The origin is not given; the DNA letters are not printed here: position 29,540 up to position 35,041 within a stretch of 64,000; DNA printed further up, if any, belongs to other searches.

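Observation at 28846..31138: AT-rich three-gene cassette led by a Fic-TOPRIM/DUF4435-like fusion protein: candidate novel toxin/defense module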

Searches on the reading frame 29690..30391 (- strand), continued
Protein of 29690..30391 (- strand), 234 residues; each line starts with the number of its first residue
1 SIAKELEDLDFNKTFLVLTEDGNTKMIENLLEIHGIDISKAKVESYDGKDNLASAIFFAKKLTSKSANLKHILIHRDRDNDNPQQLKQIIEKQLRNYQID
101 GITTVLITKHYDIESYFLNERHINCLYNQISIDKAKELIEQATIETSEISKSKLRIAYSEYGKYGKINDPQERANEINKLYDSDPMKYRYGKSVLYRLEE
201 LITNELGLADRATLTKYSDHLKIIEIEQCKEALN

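Call 58: find_homologous_proteins(query=A3, max_evalue=0.001)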
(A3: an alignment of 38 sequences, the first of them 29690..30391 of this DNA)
Query A3 (38 sequences) (234 aa, profile of the alignment): 13 proteins with E <= 0.001 among 6741 candidates.
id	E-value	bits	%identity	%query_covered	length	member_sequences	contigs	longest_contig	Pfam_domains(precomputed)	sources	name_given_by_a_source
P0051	1.2e-61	226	59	98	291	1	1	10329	-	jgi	jgi:hypothetical protein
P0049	5.3e-60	221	53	100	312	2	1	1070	PF02661.24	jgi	jgi:hypothetical protein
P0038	2.2e-57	212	67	98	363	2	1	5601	PF02661.24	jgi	-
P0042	3.1e-55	205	64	98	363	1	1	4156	PF02661.24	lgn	-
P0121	2.6e-53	199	54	85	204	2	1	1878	-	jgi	-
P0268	1.3e-51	193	68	88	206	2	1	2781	-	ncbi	-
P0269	6.5e-51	191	55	82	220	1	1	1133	-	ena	-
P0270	5.6e-48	181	67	88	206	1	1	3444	-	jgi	jgi:hypothetical protein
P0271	1.4e-34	138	63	68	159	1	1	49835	-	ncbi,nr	ncbi:MAG: hypothetical protein IPN86_20155 [Saprospiraceae bacterium]|nr:hypothetical protein [Sapro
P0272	4.7e-34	136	27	79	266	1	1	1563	-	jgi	jgi:hypothetical protein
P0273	1.5e-32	131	67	54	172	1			-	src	-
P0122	9.7e-29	118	62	52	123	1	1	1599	-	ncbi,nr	ncbi:MAG: hypothetical protein JJ909_19030, partial [Roseivirga sp.]|nr:hypothetical protein [Roseiv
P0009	2.9e-23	101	94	50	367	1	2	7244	PF02661.24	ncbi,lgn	-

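Call 63: find_related_loci(query=window:29690-30391:-, collection=viral_contigs, flank=8000)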
Query window:29690-30391:- (234 aa) in viral_contigs; peptide patterns used: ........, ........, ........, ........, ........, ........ (x = any residue, [..] = any of these).
No stretch of DNA in the collection matches any of the patterns.

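Call 91: fold_search(model_id=the predicted structure, library=viral)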
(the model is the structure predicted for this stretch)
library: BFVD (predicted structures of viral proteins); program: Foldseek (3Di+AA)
matches with E <= 10: 712; with E <= 0.001: 0
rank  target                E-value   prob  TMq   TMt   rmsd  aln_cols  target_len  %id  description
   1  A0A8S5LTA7            6.5e-03  0.99  0.38  0.41  15.5       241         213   13  RloB-like protein [Myoviridae sp. ct25F5]
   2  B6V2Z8                1.0e-02  1.00  0.28  0.37   8.1       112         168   18  Gp34.44 [Bacillus phage SP01]
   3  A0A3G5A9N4            2.6e-02  0.77  0.31  0.15  13.9       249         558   13  Uncharacterized protein [Hyperionvirus sp.]
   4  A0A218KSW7            5.2e-02  0.51  0.26  0.18  16.6       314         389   10  (no name in the UniProt tables at hand)
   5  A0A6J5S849            7.9e-02  0.41  0.26  0.17  18.3       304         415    9  DNA topoisomerase [uncultured Caudovirales phage]
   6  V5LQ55                8.3e-02  0.44  0.25  0.16  15.7       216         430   13  (no name in the UniProt tables at hand)
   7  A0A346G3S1            8.8e-02  0.21  0.19  0.12  14.8       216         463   13  (no name in the UniProt tables at hand)
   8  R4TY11                9.2e-02  0.90  0.25  0.21   5.4        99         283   13  Outer capsid glycoprotein VP7 (Fragment) [Rotavirus D]
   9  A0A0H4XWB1            9.7e-02  0.60  0.33  0.18  14.2       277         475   10  Uncharacterized protein [Salmon gill poxvirus]
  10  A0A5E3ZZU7            1.1e-01  0.57  0.26  0.32   7.2       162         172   15  (no name in the UniProt tables at hand)
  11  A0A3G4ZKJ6            1.3e-01  0.21  0.22  0.17  21.5       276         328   13  Uncharacterized protein [Terrestrivirus sp.]
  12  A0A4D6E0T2            1.4e-01  0.30  0.28  0.15  17.3       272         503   10  (no name in the UniProt tables at hand)
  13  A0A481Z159            1.4e-01  0.23  0.22  0.26  21.2       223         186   11  Uncharacterized protein [Mimivirus LCMiAC01]
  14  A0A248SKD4            1.8e-01  0.60  0.25  0.43  12.0       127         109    9  (no name in the UniProt tables at hand)
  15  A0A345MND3            1.8e-01  0.15  0.21  0.21  13.4       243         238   16  (no name in the UniProt tables at hand)
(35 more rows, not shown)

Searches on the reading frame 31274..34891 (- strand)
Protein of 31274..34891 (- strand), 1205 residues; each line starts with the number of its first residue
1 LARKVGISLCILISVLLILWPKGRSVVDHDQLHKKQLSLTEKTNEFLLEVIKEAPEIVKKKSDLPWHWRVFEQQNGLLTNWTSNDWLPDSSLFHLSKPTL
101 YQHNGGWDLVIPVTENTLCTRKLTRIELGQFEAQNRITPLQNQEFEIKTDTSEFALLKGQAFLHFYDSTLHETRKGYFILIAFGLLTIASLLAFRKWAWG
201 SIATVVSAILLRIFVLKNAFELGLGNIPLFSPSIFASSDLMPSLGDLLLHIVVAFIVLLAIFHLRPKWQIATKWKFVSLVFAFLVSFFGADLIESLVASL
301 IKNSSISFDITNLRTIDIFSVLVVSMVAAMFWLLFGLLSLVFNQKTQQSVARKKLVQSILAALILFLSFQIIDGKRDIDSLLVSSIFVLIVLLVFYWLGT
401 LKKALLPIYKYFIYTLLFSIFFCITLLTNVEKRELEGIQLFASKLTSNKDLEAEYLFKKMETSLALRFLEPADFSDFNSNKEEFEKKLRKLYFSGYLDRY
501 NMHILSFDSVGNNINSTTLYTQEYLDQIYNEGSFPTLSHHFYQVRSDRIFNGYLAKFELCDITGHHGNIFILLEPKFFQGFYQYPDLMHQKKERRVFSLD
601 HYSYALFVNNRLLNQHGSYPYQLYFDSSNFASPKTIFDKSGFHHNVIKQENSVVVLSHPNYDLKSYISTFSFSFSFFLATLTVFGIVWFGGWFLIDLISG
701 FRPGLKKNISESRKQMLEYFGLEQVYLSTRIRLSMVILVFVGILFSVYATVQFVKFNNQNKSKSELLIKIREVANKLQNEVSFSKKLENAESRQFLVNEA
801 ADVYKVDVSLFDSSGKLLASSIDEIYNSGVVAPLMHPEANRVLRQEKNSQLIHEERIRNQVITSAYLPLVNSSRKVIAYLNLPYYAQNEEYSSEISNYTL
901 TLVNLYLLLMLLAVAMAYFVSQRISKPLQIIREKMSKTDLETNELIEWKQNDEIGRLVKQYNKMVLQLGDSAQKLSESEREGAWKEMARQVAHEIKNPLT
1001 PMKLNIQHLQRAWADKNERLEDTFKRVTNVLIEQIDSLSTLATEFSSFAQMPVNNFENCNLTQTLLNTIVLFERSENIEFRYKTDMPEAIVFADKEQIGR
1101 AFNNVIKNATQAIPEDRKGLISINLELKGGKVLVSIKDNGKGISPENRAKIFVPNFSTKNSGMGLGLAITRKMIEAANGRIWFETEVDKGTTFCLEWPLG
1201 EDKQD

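Call 27: find_related_loci(query=window:31274-34891:-, collection=genome_contigs, flank=8000)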
Query window:31274-34891:- (1205 aa) in genome_contigs; peptide patterns used: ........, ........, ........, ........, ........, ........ (x = any residue, [..] = any of these).
143 stretches matched a pattern; 10 encode a relative of the query (tblastn E <= 1e-3); 10 distinct loci.
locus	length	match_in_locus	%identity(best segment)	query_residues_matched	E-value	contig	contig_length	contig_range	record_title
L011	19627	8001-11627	56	1-1199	0e+0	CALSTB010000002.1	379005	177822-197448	MAG: uncultured Bacteroidia bacterium isolate AE_MB266 genome assembly, contig: contig_15965_AE_MB266, whole genome shot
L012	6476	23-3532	56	40-1199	0e+0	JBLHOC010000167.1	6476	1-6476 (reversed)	MAG: Bacteroidia bacterium isolate 3300055726_19 Ga0535650_0023466, whole genome shotgun sequence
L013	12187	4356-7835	54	40-1198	0e+0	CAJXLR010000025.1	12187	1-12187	MAG TPA_asm: uncultured Bacteroidetes bacterium isolate SRR4030075_bin.65_MetaBAT_v2.12.1_MAG genome assembly, contig: N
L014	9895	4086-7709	51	9-1205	0e+0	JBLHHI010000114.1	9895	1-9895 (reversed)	MAG: Bacteroidia bacterium isolate 3300054976_154 Ga0535667_0013580, whole genome shotgun sequence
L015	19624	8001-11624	55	1-1199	0e+0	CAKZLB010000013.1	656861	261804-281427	MAG TPA_asm: uncultured Bacteroidetes bacterium isolate ERR2094171_bin.62_CONCOCT_v1.1_MAG genome assembly, contig: ERZ6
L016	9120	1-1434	73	721-1198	0e+0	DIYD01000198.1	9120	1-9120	MAG TPA_asm: Bacteroidetes bacterium UBA6063 UBA6063_contig_5973, whole genome shotgun sequence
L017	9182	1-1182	74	806-1199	0e+0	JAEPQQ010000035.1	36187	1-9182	MAG: Bacteroidia bacterium isolate HXMU1429-3 NODE_35_length_36187_cov_4.180310, whole genome shotgun sequence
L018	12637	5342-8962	56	1-1199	0e+0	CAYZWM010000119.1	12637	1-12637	MAG TPA_asm: uncultured Chitinophagaceae bacterium isolate SRP215229_co1_39 genome assembly, contig: NODE_3247_length_12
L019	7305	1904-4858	34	202-1198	4e-153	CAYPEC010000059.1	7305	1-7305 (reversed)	MAG TPA_asm: uncultured Bacteroidia bacterium isolate binchicken_co205_88 genome assembly, contig: NODE_9087_length_7305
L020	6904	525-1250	23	954-1198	2e-10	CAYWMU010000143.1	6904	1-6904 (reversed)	MAG TPA_asm: uncultured Bacteriovorax sp. isolate binchicken_co173_246 genome assembly, contig: NODE_36308_length_6904_c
